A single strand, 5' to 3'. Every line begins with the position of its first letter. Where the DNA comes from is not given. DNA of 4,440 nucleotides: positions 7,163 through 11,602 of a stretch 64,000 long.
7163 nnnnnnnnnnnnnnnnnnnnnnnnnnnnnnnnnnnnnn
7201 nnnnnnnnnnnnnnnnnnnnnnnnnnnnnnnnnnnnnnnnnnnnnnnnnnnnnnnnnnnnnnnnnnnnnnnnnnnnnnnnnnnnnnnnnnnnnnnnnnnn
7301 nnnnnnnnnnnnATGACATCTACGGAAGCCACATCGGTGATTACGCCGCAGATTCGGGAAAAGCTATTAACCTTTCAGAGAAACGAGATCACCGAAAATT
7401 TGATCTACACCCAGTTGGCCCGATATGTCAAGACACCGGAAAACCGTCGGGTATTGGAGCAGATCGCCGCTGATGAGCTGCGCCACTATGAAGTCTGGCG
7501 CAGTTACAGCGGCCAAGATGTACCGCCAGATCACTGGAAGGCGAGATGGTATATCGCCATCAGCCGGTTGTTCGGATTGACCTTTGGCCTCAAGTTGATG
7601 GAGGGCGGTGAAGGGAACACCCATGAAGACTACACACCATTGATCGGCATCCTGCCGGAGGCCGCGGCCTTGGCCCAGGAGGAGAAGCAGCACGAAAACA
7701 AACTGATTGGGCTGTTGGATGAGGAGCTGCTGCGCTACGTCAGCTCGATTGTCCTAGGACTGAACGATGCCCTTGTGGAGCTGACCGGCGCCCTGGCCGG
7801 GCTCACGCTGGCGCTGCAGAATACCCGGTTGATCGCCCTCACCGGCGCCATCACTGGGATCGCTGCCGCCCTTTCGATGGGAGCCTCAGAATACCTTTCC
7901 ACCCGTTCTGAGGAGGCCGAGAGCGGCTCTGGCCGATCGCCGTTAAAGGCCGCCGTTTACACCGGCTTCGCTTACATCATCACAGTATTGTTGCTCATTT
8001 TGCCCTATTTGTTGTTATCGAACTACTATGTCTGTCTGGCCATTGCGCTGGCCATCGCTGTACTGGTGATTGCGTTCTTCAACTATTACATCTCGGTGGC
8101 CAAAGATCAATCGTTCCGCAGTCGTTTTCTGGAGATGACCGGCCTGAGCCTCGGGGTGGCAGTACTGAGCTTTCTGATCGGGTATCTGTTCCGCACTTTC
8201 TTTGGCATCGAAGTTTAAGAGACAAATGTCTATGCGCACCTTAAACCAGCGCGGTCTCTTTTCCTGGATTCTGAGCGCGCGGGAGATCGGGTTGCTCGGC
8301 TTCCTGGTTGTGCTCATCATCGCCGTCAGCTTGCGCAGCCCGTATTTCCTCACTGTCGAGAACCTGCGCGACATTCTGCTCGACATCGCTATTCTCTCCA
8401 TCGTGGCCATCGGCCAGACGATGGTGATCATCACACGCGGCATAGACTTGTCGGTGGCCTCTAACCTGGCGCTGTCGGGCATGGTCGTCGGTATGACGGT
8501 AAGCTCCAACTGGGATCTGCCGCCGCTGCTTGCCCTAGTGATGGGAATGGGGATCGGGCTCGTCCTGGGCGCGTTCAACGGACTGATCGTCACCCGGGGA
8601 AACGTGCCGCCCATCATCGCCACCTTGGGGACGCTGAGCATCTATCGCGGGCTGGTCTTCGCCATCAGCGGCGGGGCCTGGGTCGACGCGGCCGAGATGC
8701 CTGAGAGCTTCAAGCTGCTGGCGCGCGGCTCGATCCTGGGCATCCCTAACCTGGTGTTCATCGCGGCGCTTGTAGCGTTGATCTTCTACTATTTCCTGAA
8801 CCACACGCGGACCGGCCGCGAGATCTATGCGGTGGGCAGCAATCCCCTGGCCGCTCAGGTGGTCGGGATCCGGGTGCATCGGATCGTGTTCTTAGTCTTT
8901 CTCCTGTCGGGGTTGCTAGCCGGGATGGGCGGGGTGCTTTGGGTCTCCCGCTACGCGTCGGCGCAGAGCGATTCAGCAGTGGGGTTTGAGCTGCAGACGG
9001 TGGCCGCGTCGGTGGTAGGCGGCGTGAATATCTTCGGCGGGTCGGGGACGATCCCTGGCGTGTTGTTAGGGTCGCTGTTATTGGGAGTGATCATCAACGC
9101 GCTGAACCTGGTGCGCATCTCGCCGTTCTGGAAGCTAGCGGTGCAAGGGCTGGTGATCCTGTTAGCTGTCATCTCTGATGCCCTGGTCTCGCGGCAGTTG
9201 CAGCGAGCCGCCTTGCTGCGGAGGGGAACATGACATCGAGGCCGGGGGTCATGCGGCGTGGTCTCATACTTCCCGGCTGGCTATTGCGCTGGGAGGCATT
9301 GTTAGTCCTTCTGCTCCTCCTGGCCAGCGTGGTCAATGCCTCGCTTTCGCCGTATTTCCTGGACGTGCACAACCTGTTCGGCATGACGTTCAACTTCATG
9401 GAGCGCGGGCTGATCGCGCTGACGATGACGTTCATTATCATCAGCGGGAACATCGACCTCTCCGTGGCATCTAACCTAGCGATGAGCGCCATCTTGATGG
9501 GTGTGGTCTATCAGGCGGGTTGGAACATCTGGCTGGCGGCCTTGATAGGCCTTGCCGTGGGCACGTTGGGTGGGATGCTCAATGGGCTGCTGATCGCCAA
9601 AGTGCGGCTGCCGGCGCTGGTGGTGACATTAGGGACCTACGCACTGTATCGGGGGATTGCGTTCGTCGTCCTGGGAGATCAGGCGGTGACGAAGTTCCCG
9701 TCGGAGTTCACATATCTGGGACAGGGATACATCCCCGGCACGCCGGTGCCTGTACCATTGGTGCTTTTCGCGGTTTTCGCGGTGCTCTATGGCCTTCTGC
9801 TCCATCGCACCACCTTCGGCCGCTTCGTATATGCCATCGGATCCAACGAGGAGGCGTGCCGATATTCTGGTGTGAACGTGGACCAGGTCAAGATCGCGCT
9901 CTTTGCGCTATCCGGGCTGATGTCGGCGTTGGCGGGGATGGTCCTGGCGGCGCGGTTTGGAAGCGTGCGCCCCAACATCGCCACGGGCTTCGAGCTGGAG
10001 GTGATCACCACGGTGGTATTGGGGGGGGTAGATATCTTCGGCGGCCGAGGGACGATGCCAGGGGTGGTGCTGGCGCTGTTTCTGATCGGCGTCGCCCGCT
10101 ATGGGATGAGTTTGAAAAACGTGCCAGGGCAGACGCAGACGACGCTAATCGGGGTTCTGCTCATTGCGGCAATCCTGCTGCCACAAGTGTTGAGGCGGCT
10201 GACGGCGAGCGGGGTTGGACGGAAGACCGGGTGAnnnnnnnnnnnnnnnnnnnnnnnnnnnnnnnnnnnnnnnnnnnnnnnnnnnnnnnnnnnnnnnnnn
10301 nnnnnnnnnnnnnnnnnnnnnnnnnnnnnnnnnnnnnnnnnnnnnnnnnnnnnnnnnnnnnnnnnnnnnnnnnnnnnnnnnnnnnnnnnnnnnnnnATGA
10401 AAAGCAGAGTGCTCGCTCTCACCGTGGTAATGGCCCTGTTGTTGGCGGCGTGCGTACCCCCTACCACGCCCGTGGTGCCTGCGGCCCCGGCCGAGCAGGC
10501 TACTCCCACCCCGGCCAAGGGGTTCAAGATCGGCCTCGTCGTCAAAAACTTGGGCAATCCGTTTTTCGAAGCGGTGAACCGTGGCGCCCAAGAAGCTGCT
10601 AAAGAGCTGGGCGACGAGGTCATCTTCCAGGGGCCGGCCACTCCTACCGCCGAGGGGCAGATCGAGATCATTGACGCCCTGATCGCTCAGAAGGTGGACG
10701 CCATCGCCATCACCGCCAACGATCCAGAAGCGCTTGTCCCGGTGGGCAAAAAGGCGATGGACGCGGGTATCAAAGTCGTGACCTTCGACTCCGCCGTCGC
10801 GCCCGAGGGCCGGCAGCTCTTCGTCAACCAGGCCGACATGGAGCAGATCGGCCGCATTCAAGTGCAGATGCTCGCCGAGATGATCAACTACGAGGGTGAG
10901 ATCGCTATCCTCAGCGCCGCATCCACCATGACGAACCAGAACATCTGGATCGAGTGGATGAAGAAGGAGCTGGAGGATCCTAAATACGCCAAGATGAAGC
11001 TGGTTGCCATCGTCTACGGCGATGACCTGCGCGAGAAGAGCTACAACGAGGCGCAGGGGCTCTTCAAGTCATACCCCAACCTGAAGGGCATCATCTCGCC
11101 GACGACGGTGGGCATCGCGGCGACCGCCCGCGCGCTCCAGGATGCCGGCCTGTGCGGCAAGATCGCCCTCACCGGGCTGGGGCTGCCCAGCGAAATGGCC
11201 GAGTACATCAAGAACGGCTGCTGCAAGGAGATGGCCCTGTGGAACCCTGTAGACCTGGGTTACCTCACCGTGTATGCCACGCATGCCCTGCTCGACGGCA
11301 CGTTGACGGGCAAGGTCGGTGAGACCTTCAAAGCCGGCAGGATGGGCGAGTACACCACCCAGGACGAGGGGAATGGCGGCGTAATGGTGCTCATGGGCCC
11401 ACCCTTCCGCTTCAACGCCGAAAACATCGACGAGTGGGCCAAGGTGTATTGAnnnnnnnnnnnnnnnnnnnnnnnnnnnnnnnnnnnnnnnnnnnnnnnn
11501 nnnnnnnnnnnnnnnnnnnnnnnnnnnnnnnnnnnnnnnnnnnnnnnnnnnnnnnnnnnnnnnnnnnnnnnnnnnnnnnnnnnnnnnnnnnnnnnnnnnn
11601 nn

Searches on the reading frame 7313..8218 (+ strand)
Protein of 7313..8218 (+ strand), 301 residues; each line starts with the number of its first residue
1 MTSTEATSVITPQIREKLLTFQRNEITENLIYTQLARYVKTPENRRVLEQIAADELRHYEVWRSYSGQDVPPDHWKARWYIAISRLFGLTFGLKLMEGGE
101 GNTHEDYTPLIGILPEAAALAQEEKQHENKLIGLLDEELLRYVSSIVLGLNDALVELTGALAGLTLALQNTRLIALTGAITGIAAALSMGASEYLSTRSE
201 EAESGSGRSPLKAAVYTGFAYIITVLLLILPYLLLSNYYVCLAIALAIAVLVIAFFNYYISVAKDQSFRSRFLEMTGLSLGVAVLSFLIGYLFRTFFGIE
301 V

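Call 35: search_protein_families(library=pfam, proteins=[window:7313-8218:+], max_evalue=0.00001)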
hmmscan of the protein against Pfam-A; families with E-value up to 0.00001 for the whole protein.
window:7313-8218:+ (301 aa): 1 family
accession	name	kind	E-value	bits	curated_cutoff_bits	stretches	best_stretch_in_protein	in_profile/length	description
PF01988.24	VIT1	-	1.9e-18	67.5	28.1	2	144-201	2-60/214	VIT family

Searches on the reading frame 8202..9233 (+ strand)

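Call 35: search_protein_families(library=pfam, proteins=[window:8202-9233:+], max_evalue=0.00001)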
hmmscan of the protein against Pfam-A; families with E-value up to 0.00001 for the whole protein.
window:8202-9233:+ (343 aa): 1 family
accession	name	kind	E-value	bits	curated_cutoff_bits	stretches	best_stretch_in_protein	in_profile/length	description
PF02653.21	BPD_transp_2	-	8.6e-45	153.4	26.8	1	56-323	3-269/269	Branched-chain amino acid transport system / permease component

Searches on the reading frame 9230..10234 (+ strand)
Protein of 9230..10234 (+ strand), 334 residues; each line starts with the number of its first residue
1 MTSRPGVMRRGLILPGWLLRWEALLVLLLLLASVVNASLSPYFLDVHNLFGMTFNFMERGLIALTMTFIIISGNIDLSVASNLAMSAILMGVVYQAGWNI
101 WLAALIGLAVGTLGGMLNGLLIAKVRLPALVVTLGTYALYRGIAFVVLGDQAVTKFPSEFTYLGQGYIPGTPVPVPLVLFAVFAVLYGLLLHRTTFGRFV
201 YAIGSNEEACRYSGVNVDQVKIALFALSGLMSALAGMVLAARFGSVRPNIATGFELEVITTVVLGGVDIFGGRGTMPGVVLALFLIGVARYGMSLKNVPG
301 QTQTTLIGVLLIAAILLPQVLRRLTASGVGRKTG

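Call 35: search_protein_families(library=pfam, proteins=[window:9230-10234:+], max_evalue=0.00001)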
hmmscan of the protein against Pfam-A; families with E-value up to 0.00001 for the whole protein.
window:9230-10234:+ (334 aa): 1 family
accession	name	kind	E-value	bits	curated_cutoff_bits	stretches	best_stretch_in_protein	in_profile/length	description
PF02653.21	BPD_transp_2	-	7.3e-44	150.3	26.8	1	51-314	4-268/269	Branched-chain amino acid transport system / permease component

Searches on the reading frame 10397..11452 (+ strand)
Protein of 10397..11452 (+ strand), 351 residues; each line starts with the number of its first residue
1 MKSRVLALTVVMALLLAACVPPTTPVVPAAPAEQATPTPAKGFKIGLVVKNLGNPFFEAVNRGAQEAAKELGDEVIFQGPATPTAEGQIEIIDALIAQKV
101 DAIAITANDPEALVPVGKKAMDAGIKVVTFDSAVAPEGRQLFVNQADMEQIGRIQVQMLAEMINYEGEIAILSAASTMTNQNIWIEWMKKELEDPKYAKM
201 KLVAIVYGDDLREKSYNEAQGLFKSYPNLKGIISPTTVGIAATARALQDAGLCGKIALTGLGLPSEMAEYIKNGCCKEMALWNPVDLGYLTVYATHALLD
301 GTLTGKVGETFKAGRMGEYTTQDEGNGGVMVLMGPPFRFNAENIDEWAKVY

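Call 35: search_protein_families(library=pfam, proteins=[window:10397-11452:+], max_evalue=0.00001)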
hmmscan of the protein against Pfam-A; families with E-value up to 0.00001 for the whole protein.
window:10397-11452:+ (351 aa): 2 families
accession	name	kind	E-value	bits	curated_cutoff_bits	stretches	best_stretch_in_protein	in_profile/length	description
PF13407.12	Peripla_BP_4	-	1.5e-75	254.6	35.1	1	45-301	1-256/258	Periplasmic binding protein domain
PF00532.27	Peripla_BP_1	-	9.1e-11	42.2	22.2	1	44-251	3-205/281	Periplasmic binding proteins and sugar binding domain of LacI family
